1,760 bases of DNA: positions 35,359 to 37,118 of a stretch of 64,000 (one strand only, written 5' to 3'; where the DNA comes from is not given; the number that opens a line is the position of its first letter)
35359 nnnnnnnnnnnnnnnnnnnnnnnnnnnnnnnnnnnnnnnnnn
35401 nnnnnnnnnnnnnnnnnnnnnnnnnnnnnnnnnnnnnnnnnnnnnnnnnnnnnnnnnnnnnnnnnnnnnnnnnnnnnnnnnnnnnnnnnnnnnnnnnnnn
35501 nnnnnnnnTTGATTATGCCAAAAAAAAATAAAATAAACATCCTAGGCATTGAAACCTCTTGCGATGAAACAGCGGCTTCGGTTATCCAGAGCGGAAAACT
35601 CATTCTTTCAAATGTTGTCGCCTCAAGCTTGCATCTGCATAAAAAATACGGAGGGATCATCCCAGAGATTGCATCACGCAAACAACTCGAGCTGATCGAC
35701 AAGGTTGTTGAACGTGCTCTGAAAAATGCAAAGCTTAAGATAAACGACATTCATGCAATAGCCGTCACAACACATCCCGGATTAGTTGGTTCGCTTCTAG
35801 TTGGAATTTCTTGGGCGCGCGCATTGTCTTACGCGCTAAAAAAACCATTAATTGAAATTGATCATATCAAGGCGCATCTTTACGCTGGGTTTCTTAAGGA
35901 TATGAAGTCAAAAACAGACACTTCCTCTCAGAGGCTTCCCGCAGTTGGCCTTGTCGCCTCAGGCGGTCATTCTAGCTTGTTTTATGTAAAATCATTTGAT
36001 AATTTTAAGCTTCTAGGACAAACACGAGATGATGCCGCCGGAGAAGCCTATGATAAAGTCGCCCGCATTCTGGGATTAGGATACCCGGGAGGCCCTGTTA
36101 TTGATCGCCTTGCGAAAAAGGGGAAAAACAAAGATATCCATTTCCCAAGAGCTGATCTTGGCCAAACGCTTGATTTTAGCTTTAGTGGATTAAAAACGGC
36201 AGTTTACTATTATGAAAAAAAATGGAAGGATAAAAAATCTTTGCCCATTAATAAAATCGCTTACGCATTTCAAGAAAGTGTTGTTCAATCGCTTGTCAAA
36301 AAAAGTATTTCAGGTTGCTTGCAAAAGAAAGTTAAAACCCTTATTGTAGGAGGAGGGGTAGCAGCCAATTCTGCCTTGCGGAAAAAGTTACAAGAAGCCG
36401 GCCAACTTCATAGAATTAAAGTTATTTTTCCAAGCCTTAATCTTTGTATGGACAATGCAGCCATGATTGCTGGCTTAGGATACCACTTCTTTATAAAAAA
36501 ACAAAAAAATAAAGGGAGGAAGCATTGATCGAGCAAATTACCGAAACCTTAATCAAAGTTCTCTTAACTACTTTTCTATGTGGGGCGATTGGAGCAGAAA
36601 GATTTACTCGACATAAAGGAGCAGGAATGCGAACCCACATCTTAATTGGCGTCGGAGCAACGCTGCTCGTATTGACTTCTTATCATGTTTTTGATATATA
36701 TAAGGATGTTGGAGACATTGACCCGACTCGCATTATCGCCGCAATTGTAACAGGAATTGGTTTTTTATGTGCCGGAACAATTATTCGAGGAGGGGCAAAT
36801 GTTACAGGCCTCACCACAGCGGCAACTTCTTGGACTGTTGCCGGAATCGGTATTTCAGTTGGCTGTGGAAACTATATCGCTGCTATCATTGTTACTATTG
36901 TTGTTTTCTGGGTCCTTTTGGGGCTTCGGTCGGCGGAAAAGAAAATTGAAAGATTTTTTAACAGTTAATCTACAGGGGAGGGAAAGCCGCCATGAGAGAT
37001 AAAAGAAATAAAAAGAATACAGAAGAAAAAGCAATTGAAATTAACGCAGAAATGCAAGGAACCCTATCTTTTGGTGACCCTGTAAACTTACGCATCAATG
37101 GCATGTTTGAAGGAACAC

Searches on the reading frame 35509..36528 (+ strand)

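Call 4: search_protein_families(library=pfam, proteins=[window:35509-36528:+], max_evalue=0.1)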
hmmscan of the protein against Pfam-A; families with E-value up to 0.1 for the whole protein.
window:35509-36528:+ (339 aa): 3 families
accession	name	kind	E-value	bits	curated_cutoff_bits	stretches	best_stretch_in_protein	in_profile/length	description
PF00814.31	TsaD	-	2.2e-88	296.9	24.8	1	32-321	2-263/264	tRNA N6-adenosine threonylcarbamoyltransferase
PF22521.2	HypF_C_2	-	1.3e-06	28.8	27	1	241-313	159-232/241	Carbamoyltransferase, Kae1-like Domain, second subdomain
PF02543.21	Carbam_trans_N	-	0.062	13.2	24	0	215-305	240-331/346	Carbamoyltransferase N-terminus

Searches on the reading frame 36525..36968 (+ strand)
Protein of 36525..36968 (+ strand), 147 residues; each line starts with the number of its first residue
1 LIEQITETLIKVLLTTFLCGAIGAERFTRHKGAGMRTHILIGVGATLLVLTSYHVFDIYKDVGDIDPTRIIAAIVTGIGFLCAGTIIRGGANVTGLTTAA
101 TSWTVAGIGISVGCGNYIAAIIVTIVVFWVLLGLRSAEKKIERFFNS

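Call 4: search_protein_families(library=pfam, proteins=[window:36525-36968:+], max_evalue=0.1)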
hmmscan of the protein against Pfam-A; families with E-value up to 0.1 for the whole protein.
window:36525-36968:+ (147 aa): 3 families
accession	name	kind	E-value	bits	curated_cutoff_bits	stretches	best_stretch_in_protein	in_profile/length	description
PF02308.21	MgtC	-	1.5e-34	119.4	31.4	1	13-139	2-120/121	MgtC family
PF06084.16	Cytomega_TRL10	-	0.027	14.9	20.2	1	103-133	50-80/149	Cytomegalovirus TRL10 protein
PF17259.7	DUF5325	-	0.061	13.6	25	1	103-134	17-47/61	Family of unknown function (DUF5325)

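Call 5: search_protein_families(library=ncbifam, proteins=[window:36525-36968:+], max_evalue=0.1)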
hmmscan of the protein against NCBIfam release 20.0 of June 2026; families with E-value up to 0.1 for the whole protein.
window:36525-36968:+ (147 aa): 4 families
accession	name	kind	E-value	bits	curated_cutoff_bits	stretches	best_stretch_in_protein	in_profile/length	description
NF007431.0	PRK09977.1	equivalog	6.4e-32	110.9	214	1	5-133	2-132/215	MgtC/SapB family protein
NF011912.0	PRK15385.1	equivalog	3.2e-28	98.6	255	1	10-144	11-139/231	MgtC family protein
NF008278.0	PRK11056.1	equivalog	0.0017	18.2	127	0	115-140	92-117/120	YijD family membrane protein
NF011478.0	PRK14889.1-1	equivalog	0.072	13.1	182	0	41-134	15-105/152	VKOR family protein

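Call 55: search_protein_families(library=padloc, proteins=[window:36525-36968:+], max_evalue=0.01)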
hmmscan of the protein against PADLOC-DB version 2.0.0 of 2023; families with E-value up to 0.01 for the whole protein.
window:36525-36968:+ (147 aa): 0 families

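Call 56: search_protein_families(library=phrogs, proteins=[window:36525-36968:+], max_evalue=0.01)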
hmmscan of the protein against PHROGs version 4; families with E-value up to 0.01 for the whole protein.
window:36525-36968:+ (147 aa): 0 families
